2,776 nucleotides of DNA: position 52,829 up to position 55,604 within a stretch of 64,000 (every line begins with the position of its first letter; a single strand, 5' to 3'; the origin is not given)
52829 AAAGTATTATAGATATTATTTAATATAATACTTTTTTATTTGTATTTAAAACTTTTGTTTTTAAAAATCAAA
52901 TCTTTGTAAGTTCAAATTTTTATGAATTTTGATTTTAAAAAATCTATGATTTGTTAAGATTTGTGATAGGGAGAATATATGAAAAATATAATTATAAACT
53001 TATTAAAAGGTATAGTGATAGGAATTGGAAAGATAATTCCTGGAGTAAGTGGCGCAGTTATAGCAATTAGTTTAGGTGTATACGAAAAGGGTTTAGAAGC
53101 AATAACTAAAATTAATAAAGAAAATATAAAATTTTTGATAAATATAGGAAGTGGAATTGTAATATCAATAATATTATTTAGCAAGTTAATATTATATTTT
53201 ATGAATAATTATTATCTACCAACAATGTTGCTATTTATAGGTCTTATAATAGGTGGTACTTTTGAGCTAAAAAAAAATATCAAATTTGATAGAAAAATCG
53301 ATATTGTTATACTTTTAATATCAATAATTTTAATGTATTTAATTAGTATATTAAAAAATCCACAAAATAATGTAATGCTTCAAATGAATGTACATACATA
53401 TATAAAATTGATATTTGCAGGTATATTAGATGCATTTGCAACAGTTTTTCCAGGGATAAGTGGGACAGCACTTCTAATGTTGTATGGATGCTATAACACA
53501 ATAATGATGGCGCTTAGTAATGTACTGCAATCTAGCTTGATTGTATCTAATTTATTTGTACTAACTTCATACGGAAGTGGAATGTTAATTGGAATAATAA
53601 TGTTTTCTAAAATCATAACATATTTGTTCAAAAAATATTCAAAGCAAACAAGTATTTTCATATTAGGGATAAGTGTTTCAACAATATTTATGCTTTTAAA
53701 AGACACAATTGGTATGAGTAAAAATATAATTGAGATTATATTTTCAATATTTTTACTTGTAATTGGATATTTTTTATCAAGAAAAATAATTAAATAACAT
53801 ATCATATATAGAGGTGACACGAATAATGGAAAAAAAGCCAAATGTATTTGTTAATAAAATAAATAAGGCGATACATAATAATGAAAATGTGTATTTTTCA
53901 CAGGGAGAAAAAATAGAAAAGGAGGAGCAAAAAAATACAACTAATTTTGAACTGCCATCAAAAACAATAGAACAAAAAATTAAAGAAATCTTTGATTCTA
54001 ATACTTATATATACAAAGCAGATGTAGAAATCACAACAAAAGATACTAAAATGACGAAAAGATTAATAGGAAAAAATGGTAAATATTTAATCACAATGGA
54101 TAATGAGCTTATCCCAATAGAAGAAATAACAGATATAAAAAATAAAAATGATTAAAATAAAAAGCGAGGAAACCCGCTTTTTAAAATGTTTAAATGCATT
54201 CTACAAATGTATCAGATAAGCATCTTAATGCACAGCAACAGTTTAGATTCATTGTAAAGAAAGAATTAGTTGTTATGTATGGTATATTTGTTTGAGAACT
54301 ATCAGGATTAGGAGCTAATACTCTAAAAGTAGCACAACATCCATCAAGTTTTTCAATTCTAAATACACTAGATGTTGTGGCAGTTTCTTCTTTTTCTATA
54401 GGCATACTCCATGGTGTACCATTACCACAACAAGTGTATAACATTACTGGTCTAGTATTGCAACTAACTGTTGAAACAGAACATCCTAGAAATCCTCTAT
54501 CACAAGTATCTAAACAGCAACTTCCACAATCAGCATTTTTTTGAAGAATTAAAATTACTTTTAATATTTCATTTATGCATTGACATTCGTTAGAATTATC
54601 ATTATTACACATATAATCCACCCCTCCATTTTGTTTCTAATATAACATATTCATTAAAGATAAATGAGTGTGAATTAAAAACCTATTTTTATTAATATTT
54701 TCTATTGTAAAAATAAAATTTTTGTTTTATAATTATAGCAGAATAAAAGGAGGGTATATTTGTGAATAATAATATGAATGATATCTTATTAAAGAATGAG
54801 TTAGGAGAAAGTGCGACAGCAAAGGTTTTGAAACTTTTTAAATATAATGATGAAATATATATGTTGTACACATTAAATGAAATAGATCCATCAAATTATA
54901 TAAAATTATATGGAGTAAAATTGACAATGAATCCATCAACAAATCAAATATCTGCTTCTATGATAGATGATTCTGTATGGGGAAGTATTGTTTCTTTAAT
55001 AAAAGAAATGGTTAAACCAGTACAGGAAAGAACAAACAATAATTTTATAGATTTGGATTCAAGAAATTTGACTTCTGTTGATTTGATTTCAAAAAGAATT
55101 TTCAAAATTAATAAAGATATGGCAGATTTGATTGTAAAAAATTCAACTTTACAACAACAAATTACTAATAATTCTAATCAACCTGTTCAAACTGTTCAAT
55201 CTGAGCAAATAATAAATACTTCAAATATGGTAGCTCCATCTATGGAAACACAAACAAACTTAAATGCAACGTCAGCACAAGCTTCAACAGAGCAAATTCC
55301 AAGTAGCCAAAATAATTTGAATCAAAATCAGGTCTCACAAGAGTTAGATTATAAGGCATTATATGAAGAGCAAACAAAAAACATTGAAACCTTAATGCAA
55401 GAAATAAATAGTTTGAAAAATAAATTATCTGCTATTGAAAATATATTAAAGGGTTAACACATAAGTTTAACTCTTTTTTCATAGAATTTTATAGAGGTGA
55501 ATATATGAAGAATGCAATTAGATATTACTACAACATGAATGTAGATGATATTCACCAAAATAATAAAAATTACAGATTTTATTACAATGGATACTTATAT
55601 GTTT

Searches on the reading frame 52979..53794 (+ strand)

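Call 51: search_protein_families(library=pfam, proteins=[window:52979-53794:+], max_evalue=0.001)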
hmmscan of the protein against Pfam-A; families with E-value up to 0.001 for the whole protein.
window:52979-53794:+ (272 aa): 1 family
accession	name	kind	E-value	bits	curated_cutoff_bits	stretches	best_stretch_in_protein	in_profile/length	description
PF04018.18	VCA0040-like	-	5.4e-35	121.6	26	1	14-238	1-227/246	Undecaprenyl phosphate translocase-like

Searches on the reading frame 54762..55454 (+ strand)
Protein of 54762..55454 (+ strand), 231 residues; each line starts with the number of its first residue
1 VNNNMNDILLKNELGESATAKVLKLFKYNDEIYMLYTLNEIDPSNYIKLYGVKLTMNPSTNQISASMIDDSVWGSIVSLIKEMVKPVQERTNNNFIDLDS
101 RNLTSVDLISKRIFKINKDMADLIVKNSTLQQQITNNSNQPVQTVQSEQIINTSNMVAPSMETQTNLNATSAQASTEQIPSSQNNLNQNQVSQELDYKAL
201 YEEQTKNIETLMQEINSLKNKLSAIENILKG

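Call 51: search_protein_families(library=pfam, proteins=[window:54762-55454:+], max_evalue=0.001)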
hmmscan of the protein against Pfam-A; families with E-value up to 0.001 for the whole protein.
window:54762-55454:+ (231 aa): 1 family
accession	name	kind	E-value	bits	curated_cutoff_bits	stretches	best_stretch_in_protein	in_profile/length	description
PF11392.14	AllH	-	0.0009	20.3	25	0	37-95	25-83/109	Oxamate carbamoyltransferase subunit AllH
